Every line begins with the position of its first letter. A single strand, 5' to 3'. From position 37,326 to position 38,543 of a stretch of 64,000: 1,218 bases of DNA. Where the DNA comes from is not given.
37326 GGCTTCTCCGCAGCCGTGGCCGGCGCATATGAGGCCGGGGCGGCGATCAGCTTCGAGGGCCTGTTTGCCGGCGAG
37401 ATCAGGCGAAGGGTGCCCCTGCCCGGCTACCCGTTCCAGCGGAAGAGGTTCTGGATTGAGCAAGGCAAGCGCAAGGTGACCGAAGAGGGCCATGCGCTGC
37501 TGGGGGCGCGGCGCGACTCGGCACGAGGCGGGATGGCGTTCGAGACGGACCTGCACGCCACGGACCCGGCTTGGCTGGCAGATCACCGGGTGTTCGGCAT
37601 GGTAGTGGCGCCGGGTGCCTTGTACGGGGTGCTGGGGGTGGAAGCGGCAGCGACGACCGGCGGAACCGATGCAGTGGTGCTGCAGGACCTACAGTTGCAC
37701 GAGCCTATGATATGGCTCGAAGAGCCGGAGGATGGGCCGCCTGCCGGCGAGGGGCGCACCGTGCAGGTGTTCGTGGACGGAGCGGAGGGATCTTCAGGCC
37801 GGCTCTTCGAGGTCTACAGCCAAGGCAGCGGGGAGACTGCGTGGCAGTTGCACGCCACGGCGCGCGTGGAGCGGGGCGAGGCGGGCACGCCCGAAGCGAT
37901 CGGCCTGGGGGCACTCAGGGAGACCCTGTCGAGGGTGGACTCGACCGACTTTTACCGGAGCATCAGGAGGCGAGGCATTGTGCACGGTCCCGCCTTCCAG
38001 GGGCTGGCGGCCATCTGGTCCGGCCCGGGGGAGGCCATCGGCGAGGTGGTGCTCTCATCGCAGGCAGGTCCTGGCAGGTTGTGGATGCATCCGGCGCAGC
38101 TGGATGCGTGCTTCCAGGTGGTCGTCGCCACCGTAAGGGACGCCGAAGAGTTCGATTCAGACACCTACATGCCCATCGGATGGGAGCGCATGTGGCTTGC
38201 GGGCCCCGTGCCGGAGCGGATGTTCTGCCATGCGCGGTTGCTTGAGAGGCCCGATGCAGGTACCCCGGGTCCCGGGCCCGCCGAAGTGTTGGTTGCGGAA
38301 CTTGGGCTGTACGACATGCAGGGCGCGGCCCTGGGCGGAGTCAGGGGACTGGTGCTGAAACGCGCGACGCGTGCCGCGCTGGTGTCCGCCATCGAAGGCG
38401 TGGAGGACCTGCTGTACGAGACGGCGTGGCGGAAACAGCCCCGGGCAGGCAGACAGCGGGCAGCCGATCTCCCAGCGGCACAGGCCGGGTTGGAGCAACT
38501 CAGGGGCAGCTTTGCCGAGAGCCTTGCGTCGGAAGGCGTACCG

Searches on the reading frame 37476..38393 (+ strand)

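Call 77: search_protein_families(library=pfam, proteins=[window:37476-38393:+], max_evalue=0.001)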
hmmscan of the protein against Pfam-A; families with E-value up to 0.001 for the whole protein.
window:37476-38393:+ (306 aa): 2 families
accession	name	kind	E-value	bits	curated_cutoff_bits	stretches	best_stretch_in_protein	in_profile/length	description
PF14765.12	PS-DH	-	2.7e-29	102.3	23.7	1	148-301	11-163/166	Polyketide synthase dehydratase N-terminal domain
PF21089.3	PKS_DH_N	-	1.4e-17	64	27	1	6-116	1-103/103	Polyketide synthase dehydratase domain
